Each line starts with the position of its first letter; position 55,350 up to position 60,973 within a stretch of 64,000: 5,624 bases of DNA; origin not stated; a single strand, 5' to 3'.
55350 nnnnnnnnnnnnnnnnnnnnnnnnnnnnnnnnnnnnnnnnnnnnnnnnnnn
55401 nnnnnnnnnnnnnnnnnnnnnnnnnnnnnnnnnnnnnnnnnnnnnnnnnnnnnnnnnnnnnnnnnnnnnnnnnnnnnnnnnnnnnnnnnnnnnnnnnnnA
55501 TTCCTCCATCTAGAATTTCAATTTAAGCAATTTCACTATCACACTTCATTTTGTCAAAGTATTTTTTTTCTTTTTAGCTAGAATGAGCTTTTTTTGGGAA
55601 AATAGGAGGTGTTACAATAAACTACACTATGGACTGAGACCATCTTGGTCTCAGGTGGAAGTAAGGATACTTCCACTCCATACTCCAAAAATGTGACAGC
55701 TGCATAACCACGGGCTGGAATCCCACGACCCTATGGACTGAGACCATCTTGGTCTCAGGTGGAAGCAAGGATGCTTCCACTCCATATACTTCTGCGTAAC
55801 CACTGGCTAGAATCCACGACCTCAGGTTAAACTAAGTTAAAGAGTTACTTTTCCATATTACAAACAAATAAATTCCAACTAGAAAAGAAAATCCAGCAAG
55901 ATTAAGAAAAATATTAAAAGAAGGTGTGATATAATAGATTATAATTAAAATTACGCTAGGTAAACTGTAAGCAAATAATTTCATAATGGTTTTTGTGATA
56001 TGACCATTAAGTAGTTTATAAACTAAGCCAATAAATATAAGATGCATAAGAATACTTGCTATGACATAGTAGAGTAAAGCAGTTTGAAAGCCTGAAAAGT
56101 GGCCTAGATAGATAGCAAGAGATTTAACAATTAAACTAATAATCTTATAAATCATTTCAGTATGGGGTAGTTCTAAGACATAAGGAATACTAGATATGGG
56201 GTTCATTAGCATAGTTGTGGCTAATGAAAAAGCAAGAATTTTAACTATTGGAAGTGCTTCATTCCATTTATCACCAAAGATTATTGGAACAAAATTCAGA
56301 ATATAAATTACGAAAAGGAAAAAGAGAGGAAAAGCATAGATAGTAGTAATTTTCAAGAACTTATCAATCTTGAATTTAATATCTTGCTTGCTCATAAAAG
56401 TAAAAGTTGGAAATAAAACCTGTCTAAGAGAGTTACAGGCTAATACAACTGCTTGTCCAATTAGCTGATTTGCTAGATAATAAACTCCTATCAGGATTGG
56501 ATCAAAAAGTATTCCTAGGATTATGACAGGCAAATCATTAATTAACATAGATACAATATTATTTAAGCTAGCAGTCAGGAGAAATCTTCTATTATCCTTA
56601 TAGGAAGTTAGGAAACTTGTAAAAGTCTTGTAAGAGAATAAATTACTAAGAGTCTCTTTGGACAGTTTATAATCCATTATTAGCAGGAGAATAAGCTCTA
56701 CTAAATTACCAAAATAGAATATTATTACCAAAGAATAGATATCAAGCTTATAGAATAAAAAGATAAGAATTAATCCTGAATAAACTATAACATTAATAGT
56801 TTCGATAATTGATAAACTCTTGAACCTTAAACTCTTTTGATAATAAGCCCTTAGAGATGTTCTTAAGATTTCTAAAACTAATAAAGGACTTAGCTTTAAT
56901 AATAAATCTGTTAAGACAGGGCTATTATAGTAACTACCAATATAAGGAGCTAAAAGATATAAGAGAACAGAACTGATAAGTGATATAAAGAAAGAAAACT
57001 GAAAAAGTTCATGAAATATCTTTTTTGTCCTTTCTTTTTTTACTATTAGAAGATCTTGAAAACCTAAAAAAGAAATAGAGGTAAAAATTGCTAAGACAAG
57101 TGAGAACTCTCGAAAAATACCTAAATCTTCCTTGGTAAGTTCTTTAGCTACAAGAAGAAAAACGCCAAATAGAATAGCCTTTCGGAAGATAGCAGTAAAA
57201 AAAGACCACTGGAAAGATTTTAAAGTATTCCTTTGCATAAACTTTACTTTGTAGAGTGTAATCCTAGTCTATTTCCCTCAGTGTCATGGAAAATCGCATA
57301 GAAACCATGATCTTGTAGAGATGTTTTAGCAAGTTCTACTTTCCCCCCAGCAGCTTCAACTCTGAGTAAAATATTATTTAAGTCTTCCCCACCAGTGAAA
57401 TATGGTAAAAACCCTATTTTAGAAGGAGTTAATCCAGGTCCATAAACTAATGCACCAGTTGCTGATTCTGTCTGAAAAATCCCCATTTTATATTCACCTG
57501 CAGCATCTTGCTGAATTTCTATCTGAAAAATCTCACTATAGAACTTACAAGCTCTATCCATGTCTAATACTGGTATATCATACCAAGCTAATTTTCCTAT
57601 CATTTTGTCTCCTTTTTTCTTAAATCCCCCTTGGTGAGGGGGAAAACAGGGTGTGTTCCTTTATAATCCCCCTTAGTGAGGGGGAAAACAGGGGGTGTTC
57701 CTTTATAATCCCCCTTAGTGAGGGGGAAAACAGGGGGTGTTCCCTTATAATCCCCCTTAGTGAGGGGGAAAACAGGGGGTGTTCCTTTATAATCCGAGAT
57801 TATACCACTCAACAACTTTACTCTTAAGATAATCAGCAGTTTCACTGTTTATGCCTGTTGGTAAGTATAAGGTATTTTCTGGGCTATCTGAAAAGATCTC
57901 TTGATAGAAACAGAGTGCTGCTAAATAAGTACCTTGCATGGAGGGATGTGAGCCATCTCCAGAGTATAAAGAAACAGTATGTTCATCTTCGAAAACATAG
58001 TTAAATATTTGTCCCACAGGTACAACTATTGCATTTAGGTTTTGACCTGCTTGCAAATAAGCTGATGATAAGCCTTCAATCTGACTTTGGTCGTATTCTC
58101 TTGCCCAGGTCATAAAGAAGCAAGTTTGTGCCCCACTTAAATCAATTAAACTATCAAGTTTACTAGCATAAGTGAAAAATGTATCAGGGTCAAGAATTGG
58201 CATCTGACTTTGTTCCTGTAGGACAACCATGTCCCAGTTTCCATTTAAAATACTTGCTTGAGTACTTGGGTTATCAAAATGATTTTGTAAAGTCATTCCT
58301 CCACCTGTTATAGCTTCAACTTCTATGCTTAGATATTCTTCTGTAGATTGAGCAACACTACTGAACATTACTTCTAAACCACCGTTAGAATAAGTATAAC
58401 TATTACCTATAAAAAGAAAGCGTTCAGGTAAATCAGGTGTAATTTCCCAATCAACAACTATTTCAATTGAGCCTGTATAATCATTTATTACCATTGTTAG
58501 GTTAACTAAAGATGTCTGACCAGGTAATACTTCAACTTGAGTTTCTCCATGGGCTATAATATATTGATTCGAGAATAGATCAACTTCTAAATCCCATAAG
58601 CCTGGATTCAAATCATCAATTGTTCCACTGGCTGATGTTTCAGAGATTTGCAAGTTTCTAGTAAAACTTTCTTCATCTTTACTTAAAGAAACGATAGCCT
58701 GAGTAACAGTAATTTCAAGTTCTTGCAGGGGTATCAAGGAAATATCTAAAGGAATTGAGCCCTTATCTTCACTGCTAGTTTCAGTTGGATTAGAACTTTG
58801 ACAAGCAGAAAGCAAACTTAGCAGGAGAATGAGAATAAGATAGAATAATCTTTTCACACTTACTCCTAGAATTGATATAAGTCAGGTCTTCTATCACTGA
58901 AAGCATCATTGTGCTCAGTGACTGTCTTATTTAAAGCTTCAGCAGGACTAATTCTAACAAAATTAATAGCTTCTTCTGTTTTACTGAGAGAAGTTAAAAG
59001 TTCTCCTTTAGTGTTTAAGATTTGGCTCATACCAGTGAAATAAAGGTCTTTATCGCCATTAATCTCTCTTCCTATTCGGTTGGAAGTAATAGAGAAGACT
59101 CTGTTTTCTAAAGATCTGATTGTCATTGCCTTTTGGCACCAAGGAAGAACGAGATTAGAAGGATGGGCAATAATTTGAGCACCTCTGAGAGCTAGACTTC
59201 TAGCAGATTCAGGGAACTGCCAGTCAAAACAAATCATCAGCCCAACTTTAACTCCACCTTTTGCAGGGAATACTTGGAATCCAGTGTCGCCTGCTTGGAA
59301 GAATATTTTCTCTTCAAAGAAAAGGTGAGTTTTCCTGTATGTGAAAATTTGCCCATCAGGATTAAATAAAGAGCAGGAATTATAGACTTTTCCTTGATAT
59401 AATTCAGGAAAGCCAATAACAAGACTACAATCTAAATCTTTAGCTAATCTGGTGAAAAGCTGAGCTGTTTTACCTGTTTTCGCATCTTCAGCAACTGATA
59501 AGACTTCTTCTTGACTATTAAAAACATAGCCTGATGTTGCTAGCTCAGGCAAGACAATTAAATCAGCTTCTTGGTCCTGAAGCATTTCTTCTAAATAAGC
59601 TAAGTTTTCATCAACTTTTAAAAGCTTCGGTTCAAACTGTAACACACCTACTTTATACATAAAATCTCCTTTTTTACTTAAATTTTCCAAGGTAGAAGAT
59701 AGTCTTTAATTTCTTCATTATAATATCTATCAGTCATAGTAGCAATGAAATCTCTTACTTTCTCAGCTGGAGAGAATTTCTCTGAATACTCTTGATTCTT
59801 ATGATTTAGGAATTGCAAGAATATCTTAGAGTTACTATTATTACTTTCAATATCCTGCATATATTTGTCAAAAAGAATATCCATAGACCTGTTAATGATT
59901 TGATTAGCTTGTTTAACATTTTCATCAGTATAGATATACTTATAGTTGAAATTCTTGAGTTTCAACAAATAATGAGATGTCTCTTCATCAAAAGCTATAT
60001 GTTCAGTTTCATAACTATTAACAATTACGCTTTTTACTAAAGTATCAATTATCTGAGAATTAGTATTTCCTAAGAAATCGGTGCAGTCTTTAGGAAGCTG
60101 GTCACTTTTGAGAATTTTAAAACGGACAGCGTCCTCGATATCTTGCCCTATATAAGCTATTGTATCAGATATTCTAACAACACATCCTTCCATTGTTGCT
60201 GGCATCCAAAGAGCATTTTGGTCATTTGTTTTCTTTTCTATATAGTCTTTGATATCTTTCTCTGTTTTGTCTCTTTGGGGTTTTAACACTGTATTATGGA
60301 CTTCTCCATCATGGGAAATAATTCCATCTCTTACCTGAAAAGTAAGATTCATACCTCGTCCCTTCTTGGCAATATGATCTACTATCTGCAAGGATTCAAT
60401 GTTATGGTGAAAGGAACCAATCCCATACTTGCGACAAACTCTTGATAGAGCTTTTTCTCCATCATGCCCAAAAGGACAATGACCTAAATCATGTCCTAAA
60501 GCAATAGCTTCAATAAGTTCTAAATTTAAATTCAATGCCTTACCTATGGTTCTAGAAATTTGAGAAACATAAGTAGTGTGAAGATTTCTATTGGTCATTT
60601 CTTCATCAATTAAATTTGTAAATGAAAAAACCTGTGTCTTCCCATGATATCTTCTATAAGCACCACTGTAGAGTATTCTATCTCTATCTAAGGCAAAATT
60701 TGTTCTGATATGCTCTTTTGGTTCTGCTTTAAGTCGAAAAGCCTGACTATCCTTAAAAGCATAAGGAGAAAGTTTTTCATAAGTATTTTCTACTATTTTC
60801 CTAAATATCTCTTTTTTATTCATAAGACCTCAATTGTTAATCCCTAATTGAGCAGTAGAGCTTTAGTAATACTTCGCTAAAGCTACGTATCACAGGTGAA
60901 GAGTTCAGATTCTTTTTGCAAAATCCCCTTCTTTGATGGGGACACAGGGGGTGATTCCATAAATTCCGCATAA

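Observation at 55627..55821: Conserved-loop / variable-stem hairpin family with a clean compensatory substitution between adjacent copies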

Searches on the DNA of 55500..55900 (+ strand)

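Call 27: search_rna_families(source=window, start=55500, end=55900, threshold=evalue, max_evalue=10)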
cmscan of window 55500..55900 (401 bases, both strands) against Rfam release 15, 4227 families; matches with E-value up to 10: 8.
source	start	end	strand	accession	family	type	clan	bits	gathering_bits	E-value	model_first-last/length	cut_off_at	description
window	55808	55891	+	RF01987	ZEB2_AS1_4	Gene; lncRNA;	-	21.1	50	5.9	1-78/78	no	ZEB2 antisense RNA 1 conserved region 4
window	55539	55617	+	RF00240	RNA-OUT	Gene; antisense;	-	15.5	41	4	1-70/70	no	RNA-OUT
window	55524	55692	+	RF01971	RMST_10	Gene; lncRNA;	-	14.8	55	4.7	1-154/154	no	Rhabdomyosarcoma 2 associated transcript conserved region 10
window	55525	55569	-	RF01706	Gut-1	Gene; sRNA;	-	14.4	50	4.4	1-77/77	no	Gut-1 RNA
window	55522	55615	-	RF04184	BTnc060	Gene; sRNA;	-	14.3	228.9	9.7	1-213/213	no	Bacteroides sRNA BTnc060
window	55536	55622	+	RF00443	SNORA27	Gene; snRNA; snoRNA; HACA-box;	CL00032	13.9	64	6.8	1-127/127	no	Small nucleolar RNA SNORA27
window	55868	55896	-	RF02219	ZNRD1-AS1_2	Gene; lncRNA;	-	13.6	60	0.7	1-76/76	no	ZNRD1 antisense RNA 1 conserved region 2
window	55690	55726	+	RF03031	ssnA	Cis-reg;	-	11.1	37.3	8.3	1-48/48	no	ssnA RNA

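Call 65: search_dna_similar(query=window:55621-55830:+, collection=plasmids, mode=distant, max_rows=5)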
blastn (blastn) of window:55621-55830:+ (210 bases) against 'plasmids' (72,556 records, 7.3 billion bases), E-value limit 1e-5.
No match.

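Call 66: search_dna_similar(query=window:55621-55830:+, collection=phages, mode=distant, max_rows=5)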
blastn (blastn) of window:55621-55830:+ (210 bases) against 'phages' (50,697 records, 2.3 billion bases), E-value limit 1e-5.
No match.

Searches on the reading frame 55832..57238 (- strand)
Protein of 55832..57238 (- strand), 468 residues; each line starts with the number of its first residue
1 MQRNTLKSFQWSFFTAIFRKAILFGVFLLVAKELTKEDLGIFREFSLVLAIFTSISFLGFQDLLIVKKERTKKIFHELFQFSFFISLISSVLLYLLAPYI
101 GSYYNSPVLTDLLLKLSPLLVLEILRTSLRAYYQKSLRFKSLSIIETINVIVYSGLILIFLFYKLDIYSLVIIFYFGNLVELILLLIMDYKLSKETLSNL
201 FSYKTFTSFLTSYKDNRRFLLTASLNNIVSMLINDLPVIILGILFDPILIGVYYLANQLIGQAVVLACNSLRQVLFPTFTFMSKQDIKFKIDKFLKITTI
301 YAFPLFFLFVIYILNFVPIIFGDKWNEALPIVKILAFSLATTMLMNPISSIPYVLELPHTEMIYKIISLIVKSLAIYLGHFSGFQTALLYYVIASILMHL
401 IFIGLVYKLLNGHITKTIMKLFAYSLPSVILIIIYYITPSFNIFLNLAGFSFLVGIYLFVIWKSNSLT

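Call 12: search_protein_families(library=pfam, proteins=[window:55832-57238:-])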
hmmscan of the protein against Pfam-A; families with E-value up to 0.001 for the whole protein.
window:55832-57238:- (468 aa): 2 families
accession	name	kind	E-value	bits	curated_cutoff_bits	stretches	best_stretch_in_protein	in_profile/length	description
PF13440.11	Polysacc_synt_3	-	2.1e-34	119.6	23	1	31-329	3-292/293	Polysaccharide biosynthesis protein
PF01943.22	Polysacc_synt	-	1.7e-12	47.8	28.2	1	7-280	3-271/274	Polysaccharide biosynthesis protein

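Call 15: find_encoding_contigs(protein=window:55832-57238:-, flank=10000, max_places=6)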
Protein window:55832-57238:- (468 aa): no gene with exactly this product is on record in the collection.

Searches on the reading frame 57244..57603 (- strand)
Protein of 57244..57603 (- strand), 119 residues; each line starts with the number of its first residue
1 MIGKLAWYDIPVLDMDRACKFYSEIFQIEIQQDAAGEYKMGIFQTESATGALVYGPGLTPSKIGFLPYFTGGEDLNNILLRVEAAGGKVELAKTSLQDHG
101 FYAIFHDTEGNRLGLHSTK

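Call 12: search_protein_families(library=pfam, proteins=[window:57244-57603:-])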
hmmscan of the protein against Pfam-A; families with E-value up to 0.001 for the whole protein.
window:57244-57603:- (119 aa): 1 family
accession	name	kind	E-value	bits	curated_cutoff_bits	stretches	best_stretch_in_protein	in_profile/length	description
PF00903.31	Glyoxalase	-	8.6e-07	29.8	20.6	1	5-113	2-119/121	Glyoxalase/Bleomycin resistance protein/Dioxygenase superfamily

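Call 17: find_encoding_contigs(protein=window:57244-57603:-, flank=10000, max_places=6)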
Protein window:57244-57603:- (119 aa): no gene with exactly this product is on record in the collection.

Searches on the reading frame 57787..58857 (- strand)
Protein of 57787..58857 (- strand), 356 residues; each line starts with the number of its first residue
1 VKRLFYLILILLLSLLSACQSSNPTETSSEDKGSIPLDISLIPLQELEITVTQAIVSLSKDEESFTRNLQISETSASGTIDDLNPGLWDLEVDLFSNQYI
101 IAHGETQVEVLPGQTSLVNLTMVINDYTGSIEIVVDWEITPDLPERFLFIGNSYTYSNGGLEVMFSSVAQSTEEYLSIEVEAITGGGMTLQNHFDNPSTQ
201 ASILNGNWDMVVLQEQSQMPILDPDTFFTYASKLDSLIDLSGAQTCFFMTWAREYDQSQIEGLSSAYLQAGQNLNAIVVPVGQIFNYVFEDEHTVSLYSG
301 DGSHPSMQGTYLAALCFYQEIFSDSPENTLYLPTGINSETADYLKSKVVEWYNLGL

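Call 12: search_protein_families(library=pfam, proteins=[window:57787-58857:-])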
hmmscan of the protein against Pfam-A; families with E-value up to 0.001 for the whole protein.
window:57787-58857:- (356 aa): 1 family
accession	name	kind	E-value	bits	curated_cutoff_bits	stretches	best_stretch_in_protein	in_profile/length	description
PF16227.11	DUF4886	-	9.1e-09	35.1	26.7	1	195-342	70-233/242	Domain of unknown function (DUF4886)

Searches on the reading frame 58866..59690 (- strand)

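Call 13: search_protein_families(library=pfam, proteins=[window:58866-59690:-])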
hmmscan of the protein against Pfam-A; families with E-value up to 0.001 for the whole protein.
window:58866-59690:- (274 aa): 1 family
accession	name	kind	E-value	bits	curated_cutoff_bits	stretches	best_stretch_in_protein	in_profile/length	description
PF00795.27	CN_hydrolase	-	7.8e-43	147.1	23.2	1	13-250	1-249/256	Carbon-nitrogen hydrolase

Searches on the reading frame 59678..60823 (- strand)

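Call 13: search_protein_families(library=pfam, proteins=[window:59678-60823:-])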
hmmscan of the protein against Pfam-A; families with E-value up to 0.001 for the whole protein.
window:59678-60823:- (381 aa): 2 families
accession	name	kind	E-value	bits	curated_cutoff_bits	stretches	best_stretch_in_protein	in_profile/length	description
PF13286.11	HD_assoc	-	6.8e-09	36.6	22.2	1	276-371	1-88/91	Phosphohydrolase-associated domain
PF01966.28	HD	-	2.4e-08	34.7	22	1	82-155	4-73/116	HD domain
